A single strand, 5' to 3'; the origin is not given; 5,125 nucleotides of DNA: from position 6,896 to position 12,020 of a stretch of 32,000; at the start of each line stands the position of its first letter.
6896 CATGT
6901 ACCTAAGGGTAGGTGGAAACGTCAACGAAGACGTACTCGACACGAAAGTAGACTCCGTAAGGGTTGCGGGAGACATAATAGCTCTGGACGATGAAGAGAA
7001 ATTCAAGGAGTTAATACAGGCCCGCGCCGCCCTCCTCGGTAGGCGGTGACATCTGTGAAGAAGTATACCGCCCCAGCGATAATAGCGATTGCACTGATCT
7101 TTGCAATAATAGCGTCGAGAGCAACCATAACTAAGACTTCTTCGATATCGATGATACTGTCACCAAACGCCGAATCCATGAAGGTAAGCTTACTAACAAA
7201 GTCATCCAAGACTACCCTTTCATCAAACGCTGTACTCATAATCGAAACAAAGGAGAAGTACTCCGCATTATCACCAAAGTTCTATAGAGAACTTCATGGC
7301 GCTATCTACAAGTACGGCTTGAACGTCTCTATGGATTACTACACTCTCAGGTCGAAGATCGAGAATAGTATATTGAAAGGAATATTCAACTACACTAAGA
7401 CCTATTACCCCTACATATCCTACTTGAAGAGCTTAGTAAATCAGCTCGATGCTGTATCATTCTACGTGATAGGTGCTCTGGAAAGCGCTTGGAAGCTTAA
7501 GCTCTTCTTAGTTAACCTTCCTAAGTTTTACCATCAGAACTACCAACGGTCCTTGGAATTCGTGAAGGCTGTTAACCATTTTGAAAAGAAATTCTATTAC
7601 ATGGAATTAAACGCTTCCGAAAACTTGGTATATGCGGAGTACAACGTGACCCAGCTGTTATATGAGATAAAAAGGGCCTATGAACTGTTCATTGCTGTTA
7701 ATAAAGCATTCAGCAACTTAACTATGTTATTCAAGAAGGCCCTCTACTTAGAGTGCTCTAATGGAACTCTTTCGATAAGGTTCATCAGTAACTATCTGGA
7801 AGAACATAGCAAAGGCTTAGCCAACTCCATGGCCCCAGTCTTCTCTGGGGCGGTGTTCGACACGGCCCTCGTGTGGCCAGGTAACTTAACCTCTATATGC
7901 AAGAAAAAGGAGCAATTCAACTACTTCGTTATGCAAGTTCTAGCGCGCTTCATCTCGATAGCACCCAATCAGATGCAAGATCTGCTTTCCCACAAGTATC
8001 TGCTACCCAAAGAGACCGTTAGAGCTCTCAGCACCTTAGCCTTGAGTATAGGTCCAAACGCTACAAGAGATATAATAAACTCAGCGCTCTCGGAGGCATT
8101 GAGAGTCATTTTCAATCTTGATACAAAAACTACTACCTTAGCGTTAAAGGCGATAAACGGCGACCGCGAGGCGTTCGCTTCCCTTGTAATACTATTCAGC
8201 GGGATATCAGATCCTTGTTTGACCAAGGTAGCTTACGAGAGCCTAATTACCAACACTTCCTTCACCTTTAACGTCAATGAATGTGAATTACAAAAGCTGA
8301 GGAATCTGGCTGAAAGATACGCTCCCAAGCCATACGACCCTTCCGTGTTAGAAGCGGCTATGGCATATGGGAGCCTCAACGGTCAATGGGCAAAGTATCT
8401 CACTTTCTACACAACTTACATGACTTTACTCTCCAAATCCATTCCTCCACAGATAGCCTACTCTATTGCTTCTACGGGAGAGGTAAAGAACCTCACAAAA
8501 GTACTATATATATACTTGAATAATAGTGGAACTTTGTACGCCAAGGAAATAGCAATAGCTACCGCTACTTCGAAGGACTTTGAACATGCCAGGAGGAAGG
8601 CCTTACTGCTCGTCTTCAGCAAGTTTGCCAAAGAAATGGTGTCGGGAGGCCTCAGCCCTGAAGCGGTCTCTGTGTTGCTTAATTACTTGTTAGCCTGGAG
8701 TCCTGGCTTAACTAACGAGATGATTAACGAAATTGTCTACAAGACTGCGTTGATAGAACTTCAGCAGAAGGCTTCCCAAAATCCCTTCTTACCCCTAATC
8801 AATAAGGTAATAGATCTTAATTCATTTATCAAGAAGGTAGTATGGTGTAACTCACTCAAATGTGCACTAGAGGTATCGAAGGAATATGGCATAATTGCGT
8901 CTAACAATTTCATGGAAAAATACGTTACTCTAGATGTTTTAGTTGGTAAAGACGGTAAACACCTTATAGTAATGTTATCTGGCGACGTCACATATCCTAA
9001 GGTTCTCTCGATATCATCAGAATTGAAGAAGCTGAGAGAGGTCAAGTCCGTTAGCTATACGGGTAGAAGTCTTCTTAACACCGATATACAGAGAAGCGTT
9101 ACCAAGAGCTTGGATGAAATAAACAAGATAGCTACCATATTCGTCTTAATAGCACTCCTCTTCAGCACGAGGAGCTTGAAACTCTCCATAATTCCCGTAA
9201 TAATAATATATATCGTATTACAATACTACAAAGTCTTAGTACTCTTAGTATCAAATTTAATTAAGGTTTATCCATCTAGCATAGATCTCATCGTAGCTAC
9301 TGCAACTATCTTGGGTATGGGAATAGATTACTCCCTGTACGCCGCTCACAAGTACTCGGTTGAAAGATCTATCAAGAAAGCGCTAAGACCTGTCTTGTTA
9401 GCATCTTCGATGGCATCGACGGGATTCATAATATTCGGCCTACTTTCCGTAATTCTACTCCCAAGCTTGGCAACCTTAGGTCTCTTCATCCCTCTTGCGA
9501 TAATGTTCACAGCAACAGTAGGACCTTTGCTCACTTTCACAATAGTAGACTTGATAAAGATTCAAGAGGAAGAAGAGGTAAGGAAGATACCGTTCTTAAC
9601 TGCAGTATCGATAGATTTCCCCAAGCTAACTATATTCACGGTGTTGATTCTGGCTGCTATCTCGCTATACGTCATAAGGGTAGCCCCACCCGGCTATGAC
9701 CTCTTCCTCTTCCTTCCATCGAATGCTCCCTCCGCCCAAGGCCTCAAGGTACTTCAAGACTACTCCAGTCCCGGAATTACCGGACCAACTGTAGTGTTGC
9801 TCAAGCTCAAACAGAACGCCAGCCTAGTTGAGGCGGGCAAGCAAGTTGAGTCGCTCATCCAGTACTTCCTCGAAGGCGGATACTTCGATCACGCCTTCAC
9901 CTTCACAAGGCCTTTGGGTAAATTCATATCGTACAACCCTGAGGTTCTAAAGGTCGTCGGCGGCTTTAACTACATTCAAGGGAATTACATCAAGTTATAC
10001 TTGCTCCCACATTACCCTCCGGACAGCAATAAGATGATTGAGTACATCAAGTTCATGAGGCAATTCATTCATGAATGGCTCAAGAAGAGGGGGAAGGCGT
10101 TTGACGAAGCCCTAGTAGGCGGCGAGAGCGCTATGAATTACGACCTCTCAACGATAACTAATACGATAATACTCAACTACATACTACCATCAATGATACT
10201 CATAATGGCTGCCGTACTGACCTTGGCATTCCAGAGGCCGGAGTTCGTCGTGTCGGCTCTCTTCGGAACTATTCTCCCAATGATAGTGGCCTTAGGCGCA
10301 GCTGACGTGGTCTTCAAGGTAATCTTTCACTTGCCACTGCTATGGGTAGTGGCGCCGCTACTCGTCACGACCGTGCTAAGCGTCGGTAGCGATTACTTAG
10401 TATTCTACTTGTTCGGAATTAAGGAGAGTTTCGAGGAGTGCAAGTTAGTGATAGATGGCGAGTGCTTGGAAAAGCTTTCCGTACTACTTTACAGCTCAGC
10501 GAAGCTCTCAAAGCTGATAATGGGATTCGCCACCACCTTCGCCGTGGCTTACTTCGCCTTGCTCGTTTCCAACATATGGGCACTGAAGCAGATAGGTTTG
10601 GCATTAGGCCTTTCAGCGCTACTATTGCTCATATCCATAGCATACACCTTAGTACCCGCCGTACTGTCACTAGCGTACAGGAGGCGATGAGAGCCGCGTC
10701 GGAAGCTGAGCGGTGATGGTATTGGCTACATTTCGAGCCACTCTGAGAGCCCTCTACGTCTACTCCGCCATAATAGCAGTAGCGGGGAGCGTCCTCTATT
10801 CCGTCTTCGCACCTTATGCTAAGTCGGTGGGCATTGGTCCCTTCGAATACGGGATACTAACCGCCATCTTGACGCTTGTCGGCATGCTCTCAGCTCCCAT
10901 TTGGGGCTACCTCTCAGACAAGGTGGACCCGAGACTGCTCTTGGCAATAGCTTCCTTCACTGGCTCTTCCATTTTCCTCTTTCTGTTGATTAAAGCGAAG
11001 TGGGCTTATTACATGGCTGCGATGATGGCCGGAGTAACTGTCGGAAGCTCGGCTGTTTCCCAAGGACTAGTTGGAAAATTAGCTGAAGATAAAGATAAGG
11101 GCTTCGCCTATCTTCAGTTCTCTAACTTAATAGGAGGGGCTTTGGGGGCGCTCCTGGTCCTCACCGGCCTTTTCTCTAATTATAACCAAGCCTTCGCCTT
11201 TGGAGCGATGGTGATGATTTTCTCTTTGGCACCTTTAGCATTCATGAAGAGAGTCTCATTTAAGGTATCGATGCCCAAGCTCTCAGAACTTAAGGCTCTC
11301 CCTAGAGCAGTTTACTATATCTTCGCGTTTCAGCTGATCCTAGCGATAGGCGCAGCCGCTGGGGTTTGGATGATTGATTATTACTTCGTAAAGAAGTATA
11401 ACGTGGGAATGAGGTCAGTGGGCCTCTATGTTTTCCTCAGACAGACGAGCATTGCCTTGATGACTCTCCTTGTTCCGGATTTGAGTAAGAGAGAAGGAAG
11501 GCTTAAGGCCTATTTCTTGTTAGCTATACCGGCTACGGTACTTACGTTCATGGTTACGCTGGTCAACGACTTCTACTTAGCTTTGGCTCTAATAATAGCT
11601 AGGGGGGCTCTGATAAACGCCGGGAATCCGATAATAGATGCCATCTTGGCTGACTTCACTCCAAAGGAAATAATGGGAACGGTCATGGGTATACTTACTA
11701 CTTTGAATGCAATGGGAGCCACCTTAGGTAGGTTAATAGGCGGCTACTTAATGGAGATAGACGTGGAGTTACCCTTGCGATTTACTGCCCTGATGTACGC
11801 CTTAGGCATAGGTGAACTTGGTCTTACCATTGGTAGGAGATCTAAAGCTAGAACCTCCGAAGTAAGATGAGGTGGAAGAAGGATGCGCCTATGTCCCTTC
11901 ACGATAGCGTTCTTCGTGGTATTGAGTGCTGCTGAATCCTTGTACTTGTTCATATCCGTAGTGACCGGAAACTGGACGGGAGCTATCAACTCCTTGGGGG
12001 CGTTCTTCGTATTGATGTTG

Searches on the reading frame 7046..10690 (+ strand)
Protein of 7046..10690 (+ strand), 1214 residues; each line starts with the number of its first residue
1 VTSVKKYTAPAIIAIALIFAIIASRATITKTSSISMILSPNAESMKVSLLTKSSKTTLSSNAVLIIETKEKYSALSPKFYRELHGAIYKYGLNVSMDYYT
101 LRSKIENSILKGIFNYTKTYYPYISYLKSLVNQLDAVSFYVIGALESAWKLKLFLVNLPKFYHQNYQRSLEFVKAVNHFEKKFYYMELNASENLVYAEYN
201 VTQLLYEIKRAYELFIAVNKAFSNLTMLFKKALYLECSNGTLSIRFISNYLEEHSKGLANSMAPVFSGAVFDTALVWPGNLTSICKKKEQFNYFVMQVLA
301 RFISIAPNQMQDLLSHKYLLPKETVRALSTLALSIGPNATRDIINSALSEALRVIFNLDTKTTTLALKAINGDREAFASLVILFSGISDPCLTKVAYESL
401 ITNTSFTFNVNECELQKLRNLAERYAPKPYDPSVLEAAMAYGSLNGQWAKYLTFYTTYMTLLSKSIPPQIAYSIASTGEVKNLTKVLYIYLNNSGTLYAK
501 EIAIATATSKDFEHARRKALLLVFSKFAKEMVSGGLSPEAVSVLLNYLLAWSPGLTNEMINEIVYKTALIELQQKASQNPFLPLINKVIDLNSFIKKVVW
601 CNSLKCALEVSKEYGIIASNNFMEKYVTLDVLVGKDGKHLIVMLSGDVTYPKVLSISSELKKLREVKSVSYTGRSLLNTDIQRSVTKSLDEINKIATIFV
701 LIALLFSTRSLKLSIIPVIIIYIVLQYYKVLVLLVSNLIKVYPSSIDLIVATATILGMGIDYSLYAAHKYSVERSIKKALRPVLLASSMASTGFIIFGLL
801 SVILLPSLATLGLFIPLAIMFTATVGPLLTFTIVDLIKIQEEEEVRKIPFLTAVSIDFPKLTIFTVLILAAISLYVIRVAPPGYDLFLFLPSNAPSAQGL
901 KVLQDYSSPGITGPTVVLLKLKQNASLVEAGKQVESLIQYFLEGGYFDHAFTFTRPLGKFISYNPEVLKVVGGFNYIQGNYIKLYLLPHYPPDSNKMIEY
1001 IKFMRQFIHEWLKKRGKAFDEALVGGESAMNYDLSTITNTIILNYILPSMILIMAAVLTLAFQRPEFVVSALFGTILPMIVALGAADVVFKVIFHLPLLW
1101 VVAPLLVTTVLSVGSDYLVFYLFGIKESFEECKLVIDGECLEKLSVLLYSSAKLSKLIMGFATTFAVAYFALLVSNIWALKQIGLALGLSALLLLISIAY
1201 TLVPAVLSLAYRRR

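Call 42: search_protein_families(library=ncbifam, proteins=[window:7046-10690:+], max_evalue=0.00001)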
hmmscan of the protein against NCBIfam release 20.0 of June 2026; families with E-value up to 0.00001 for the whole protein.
window:7046-10690:+ (1214 aa): 2 families
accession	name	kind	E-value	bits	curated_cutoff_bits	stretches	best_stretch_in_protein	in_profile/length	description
TIGR00833.1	actII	subfamily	2e-19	69.4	874.7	2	669-921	155-423/910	MMPL family RND transporter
TIGR00921.1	2A067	subfamily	5.2e-13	47.9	351.9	1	669-808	563-697/733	hydrophobe/amphiphile efflux-3 (HAE3) family transporter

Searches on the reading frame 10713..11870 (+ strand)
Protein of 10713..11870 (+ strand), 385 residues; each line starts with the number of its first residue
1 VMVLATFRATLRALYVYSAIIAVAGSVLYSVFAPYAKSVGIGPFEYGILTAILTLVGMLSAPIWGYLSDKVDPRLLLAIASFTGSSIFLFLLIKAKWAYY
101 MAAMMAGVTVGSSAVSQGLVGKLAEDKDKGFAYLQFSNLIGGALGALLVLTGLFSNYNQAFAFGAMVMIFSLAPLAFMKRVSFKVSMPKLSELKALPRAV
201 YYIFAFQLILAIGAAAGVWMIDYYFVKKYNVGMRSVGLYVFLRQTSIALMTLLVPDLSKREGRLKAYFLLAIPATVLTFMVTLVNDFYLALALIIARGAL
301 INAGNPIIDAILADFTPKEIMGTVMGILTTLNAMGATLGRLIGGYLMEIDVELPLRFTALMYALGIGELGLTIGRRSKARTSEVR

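Call 42: search_protein_families(library=ncbifam, proteins=[window:10713-11870:+], max_evalue=0.00001)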
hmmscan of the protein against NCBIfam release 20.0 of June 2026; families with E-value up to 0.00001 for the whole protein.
window:10713-11870:+ (385 aa): 13 families
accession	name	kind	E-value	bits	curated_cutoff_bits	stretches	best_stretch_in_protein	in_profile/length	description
NF045684.1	tet_MFS_65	exception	2.6e-12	46.6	800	1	40-217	31-210/383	tetracycline efflux MFS transporter Tet(65)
NF012174.0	tet_MFS_A_B_C_D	equivalog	2.6e-12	46.3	475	1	43-295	39-305/382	Tet(A)/Tet(B)/Tet(C) family tetracycline efflux MFS transporter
TIGR00881.1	2A0104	subfamily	7.9e-09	35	407.75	0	40-193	26-186/379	phosphoglycerate transporter protein PgtP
NF012177.1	tet_MFS_42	exception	8.7e-09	35.1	850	0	249-367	51-167/411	tetracycline efflux MFS transporter Tet(42)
NF012188.1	tet_MFS_Y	exception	1.1e-08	34.6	820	1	42-340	39-349/391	tetracycline efflux MFS transporter Tet(Y)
TIGR00880.1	2_A_01_02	superfamily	1.7e-08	34.7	131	1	246-349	6-113/141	multidrug resistance protein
TIGR00900.1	2A0121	subfamily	5.8e-08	32.5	319.6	0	209-347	219-360/364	H+ Antiporter protein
NF012207.0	tet_MFS_H_J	exception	5.8e-07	28.9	700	0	45-157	42-155/392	Tet(H)/Tet(J) family tetracycline efflux MFS transporter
NF007472.0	PRK10054.1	equivalog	7e-07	28.6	582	1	196-379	5-188/395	efflux MFS transporter YdeE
NF012194.0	tet_MFS_J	exception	8.7e-07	28.2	870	0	45-248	42-241/398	tetracycline efflux MFS transporter Tet(J)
NF012187.0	tet_MFS_E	exception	1.3e-06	27.8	820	0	45-165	42-165/405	tetracycline efflux MFS transporter Tet(E)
TIGR00711.1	efflux_EmrB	subfamily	4e-06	25.8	230.2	0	35-161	282-415/485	DHA2 family efflux MFS transporter permease subunit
NF012193.0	tet_MFS_A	exception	6.1e-06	25.5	840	0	45-342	43-353/394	tetracycline efflux MFS transporter Tet(A)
